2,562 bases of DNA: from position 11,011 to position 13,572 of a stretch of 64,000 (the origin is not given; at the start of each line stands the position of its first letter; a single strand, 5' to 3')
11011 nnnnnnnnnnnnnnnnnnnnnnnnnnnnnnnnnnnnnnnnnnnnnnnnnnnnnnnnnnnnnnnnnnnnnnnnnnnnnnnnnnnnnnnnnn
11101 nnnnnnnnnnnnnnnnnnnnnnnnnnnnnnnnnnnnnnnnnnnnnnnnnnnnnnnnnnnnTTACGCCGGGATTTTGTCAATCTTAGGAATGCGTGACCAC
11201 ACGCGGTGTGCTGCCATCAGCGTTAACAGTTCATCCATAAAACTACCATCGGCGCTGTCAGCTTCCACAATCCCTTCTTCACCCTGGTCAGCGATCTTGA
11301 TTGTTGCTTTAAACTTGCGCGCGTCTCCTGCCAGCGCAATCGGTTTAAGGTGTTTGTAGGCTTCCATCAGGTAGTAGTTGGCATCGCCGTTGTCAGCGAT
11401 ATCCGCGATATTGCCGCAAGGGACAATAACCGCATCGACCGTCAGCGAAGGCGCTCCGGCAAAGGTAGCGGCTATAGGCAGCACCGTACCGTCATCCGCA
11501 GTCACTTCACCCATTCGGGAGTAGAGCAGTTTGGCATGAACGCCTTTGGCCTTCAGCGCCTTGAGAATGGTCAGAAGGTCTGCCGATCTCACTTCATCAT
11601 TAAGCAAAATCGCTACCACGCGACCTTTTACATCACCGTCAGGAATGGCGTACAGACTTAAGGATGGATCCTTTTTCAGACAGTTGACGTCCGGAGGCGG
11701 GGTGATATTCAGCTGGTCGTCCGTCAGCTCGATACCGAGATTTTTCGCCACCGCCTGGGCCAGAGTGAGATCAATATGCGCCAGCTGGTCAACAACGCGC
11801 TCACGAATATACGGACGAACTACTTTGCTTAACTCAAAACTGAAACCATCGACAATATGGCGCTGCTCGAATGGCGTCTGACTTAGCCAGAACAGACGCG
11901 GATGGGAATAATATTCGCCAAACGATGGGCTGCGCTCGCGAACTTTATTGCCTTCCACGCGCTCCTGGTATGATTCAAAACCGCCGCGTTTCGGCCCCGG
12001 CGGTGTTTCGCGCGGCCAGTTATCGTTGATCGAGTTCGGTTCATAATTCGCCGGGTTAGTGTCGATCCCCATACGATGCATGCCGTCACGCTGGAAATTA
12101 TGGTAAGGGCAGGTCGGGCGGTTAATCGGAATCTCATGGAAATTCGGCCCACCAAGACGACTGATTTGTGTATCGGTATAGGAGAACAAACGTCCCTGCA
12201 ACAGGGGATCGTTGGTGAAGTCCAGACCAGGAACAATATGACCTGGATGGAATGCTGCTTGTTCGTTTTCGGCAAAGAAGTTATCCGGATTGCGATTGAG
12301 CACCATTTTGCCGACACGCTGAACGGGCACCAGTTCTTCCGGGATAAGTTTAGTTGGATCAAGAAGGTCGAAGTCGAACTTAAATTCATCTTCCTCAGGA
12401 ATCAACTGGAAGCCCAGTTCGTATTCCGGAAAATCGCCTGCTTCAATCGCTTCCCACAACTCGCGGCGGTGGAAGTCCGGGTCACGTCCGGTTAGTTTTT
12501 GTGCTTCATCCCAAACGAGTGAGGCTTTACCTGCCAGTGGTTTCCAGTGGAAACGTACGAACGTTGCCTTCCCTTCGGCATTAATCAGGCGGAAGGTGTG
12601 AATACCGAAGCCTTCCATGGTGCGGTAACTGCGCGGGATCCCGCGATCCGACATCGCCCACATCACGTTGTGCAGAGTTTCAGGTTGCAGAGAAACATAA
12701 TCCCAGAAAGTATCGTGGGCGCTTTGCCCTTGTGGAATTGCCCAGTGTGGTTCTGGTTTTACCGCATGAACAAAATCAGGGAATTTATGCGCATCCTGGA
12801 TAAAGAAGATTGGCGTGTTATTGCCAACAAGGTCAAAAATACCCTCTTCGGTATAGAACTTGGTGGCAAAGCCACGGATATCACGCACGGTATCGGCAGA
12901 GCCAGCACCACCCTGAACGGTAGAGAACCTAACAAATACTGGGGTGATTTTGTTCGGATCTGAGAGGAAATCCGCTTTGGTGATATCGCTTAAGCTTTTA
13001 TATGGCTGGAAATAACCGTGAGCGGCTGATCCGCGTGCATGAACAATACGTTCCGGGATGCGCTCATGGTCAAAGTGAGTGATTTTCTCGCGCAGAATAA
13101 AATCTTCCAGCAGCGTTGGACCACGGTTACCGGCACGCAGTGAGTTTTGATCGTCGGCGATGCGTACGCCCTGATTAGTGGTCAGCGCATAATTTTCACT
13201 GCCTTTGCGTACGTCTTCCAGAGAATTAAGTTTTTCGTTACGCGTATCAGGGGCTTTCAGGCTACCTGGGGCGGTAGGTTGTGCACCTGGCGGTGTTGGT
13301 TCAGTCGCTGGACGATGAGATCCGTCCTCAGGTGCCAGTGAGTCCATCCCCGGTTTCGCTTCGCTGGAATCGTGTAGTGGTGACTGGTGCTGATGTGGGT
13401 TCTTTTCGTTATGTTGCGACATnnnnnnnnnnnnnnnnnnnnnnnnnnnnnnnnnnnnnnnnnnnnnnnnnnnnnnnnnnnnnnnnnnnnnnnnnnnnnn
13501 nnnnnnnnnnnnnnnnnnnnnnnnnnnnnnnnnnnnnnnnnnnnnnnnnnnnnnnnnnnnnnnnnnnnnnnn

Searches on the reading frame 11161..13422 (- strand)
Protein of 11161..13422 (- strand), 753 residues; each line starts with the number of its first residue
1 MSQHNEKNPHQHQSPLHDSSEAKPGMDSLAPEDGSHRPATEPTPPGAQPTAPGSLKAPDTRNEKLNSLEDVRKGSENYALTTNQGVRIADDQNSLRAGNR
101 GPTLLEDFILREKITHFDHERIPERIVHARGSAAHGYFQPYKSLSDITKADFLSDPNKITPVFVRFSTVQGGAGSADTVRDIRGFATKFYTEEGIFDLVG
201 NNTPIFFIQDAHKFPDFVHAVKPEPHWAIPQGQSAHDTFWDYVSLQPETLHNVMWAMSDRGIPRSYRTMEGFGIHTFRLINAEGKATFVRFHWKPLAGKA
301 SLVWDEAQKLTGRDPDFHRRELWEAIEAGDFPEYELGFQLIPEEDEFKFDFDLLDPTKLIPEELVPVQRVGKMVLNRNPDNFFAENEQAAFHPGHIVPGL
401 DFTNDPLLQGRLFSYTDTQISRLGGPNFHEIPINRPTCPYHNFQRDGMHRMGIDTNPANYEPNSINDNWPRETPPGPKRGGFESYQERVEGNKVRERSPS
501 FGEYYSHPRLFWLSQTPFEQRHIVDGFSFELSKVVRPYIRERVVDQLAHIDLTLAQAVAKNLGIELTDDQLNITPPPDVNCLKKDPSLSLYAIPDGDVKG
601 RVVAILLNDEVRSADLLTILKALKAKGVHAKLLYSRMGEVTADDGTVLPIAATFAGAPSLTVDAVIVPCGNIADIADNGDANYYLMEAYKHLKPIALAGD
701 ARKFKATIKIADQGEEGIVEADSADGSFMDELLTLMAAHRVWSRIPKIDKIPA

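Call 30: find_encoding_contigs(protein=window:11161-13422:-, flank=10000, max_places=10)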
Protein window:11161-13422:- (753 aa): 24 contigs read that carry it; 3 places shown.
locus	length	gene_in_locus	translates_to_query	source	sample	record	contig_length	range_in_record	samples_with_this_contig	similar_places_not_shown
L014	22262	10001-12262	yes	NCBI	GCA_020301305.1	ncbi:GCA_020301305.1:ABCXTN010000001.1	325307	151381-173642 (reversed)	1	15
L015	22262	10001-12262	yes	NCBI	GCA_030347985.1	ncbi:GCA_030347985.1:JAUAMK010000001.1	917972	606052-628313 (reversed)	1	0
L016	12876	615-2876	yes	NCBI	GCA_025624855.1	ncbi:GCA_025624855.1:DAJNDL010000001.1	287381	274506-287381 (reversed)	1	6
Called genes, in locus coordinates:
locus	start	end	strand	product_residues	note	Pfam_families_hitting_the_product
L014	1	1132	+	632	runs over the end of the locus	PF12796:Ank_2 (faint), PF07906:Toxin_15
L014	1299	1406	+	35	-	PF28032:YniD-like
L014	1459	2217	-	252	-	PF04338:DUF481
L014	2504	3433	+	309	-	PF00294:PfkB, PF08543:Phos_pyr_kin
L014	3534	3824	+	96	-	PF11080:GhoS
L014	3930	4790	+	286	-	PF03881:Fructosamin_kin, PF01636:APH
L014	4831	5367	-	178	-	PF14002:YniB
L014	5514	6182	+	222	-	PF00702:Hydrolase, PF13419:HAD_2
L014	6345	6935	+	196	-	PF04307:YdjM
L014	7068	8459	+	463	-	PF00375:SDF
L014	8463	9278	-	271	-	-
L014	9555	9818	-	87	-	PF10729:CedA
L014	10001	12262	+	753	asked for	PF00199:Catalase, PF06628:Catalase-rel, PF18011:Catalase_C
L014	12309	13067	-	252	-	PF04794:YdjC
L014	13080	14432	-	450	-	PF02056:Glyco_hydro_4, PF11975:Glyco_hydro_4C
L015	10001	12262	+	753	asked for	PF00199:Catalase, PF06628:Catalase-rel, PF18011:Catalase_C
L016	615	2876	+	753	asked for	PF00199:Catalase, PF06628:Catalase-rel, PF18011:Catalase_C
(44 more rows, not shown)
